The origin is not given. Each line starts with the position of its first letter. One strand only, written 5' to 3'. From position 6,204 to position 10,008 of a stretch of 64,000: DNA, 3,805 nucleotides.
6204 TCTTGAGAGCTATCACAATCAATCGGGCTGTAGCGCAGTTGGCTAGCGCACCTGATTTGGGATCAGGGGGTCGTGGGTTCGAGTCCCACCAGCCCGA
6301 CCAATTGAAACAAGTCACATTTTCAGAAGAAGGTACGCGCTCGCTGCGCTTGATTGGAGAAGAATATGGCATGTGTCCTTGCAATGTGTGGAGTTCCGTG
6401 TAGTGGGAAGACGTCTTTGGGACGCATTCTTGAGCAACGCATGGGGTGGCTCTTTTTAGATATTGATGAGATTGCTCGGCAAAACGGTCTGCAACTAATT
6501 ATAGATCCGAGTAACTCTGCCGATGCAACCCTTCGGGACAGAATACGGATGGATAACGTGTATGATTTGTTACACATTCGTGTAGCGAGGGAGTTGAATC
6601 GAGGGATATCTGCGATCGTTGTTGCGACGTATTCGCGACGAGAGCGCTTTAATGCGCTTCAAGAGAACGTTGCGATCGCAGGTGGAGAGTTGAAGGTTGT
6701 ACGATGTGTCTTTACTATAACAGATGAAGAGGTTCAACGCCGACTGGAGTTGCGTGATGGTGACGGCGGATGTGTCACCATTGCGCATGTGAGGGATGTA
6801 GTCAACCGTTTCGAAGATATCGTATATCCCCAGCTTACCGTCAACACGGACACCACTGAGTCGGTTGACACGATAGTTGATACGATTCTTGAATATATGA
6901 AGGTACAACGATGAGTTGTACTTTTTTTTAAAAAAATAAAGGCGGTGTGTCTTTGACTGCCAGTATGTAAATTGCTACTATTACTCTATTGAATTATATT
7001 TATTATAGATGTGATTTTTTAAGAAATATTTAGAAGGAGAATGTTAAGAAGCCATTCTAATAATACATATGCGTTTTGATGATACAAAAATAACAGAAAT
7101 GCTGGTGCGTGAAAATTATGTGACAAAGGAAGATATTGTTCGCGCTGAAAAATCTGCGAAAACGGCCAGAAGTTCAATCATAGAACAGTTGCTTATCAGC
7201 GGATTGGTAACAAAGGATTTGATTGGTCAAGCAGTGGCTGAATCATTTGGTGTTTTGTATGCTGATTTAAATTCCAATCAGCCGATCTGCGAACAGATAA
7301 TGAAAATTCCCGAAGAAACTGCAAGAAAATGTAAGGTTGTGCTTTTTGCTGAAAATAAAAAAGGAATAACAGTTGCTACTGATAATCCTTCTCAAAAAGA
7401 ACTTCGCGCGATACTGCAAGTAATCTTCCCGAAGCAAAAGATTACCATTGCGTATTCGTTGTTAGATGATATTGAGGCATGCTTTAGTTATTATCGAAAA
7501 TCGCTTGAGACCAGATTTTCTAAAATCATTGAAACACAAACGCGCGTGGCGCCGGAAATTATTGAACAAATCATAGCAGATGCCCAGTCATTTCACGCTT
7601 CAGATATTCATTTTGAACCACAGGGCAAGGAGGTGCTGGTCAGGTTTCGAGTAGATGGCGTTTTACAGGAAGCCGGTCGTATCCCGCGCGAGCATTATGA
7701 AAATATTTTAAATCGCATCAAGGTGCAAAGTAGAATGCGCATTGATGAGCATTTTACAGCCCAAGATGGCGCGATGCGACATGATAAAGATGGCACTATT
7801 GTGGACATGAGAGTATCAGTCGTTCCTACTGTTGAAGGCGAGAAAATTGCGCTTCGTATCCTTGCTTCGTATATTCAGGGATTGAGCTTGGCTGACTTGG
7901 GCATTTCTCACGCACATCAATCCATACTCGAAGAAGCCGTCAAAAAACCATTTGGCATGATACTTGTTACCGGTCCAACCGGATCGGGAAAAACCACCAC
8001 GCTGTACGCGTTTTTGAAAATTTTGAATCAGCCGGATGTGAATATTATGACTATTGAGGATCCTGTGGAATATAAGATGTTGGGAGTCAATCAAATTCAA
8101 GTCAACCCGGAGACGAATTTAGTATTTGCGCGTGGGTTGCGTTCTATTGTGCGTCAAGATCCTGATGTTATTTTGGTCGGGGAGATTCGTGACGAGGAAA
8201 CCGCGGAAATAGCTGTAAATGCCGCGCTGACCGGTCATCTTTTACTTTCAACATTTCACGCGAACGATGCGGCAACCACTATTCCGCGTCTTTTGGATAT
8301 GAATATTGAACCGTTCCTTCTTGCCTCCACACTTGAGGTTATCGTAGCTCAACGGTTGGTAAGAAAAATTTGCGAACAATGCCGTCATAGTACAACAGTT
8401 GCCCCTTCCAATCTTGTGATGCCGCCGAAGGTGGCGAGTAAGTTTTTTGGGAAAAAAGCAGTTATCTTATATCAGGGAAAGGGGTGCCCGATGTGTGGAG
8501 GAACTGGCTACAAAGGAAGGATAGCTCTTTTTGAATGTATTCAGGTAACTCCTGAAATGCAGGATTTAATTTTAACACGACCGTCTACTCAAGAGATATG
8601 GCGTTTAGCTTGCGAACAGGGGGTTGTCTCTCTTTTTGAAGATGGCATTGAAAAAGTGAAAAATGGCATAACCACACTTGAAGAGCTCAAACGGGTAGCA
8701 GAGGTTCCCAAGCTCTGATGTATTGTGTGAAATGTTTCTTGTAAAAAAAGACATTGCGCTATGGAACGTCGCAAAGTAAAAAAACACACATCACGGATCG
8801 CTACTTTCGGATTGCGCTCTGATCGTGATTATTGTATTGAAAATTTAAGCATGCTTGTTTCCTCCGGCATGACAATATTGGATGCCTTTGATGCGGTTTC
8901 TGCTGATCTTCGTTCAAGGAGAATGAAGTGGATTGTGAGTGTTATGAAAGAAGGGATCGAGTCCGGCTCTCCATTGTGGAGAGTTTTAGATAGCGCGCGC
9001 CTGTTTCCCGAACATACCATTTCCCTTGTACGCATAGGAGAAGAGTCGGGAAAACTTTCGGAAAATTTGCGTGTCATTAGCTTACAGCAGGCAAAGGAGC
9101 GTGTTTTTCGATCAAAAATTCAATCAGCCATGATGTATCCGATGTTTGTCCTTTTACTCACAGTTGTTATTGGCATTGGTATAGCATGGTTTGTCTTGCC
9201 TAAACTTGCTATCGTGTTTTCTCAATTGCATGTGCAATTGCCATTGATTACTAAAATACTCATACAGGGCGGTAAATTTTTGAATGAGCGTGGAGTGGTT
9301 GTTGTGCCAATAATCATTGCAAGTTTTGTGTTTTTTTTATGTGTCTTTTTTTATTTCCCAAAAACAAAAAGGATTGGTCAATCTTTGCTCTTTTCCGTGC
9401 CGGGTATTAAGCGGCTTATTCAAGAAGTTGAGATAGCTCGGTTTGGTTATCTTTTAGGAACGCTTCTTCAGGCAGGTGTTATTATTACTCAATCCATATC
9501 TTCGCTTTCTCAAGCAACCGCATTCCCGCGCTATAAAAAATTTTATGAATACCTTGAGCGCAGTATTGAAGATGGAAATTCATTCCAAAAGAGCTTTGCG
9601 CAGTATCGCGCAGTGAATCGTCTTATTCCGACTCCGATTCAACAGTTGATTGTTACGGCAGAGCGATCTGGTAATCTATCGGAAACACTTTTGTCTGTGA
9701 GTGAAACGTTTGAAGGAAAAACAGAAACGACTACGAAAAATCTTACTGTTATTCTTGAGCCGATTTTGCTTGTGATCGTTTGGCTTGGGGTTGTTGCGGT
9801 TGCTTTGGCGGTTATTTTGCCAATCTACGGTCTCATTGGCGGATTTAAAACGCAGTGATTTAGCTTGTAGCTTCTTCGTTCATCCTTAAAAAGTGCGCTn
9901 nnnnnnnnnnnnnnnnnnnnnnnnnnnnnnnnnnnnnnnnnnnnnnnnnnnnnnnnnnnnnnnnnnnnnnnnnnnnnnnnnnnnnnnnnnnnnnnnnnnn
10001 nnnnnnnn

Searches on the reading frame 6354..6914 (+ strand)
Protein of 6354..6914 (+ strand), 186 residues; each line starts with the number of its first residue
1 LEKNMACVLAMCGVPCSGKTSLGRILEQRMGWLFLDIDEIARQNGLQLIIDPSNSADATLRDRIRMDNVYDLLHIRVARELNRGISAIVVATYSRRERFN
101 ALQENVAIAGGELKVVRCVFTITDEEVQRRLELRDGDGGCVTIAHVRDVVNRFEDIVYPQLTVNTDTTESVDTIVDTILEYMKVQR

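Call 20: search_protein_families(library=pfam, proteins=[window:6354-6914:+], max_evalue=0.001)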
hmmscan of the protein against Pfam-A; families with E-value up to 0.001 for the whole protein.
window:6354-6914:+ (186 aa): 2 families
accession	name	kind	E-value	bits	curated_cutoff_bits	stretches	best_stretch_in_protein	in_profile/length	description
PF13671.12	AAA_33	-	3.4e-12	47.3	27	1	8-154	1-141/143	AAA domain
PF13238.12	AAA_18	-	1.7e-07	32.2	29.4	1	11-135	3-112/128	AAA domain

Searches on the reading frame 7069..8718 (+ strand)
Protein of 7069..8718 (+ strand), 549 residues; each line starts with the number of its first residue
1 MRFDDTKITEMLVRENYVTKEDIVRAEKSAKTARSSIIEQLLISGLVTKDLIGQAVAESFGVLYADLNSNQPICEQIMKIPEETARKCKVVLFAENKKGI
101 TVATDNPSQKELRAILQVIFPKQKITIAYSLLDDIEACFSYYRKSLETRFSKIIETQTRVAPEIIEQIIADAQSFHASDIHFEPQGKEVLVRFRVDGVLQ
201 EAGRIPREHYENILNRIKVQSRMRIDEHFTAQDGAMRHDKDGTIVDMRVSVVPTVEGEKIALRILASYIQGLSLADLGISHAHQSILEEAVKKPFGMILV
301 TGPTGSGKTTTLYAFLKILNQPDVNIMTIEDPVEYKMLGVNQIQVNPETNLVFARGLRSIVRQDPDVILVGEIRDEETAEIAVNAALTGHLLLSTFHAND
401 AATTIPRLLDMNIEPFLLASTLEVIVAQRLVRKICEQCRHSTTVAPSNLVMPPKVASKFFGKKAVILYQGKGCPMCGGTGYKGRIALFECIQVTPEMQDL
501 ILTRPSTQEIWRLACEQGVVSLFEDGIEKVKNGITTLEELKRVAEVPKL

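Call 3: search_protein_families(library=pfam, proteins=[window:7069-8718:+], max_evalue=1)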
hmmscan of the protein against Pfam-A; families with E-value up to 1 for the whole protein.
window:7069-8718:+ (549 aa): 28 families (the best 25 are shown)
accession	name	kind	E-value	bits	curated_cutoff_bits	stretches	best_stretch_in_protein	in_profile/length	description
PF00437.27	T2SSE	-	1.1e-120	403.1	24.9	1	162-542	9-370/370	Type II/IV secretion system protein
PF05157.20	MshEN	-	1.7e-06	28.3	23.1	1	60-145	1-86/90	MshEN domain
PF13401.12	AAA_22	-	0.00012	22.9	27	1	296-332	6-42/130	AAA domain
PF13191.12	AAA_16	-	0.00021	22.2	32.6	1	285-382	14-103/167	AAA ATPase domain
PF25199.1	nSTAND_NTPase5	-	0.00021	21.6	34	1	285-338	31-85/145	Novel STAND NTPase 5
PF13555.12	AAA_29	-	0.00059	20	27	1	295-320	22-47/61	P-loop containing region of AAA domain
PF13245.12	AAA_19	-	0.0048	17.5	25.1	1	294-323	10-39/134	AAA domain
PF13476.12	AAA_23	-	0.0055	17.8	27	1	296-316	20-40/201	AAA domain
PF13173.12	AAA_14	-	0.0073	16.8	27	1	297-338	4-46/129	AAA domain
PF00485.24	PRK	-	0.0081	16.4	22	1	298-332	2-36/196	Phosphoribulokinase / Uridine kinase family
PF13604.12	AAA_30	-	0.0089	16.2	27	1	285-322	8-45/191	AAA domain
PF20720.3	nSTAND3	-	0.013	15.6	27.2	1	296-335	18-57/155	Novel STAND NTPase 3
PF04851.21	ResIII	-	0.024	15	22.5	1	288-321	16-49/164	Type III restriction enzyme, res subunit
PF13086.12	AAA_11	-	0.024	14.9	27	1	288-322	11-44/257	AAA domain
PF12775.13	AAA_7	-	0.026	14.5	25.8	1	297-329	35-67/181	P-loop containing dynein motor region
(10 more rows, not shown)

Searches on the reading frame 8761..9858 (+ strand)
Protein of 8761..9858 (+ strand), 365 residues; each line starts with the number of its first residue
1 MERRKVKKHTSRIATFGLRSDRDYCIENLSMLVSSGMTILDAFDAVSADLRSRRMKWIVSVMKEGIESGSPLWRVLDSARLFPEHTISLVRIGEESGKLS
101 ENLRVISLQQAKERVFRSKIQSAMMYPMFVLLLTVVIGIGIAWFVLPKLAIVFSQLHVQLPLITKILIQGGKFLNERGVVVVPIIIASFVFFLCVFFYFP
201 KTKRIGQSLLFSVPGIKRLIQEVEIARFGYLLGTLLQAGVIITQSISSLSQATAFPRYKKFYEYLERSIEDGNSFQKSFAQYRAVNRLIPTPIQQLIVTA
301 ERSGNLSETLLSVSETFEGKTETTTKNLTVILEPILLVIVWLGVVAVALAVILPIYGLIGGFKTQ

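Call 3: search_protein_families(library=pfam, proteins=[window:8761-9858:+], max_evalue=1)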
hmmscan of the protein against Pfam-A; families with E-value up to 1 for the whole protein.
window:8761-9858:+ (365 aa): 1 family
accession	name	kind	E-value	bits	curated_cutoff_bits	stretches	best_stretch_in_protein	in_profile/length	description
PF00482.28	T2SSF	-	4.6e-42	143.4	25.2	2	26-147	2-125/125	Type II secretion system (T2SS), protein F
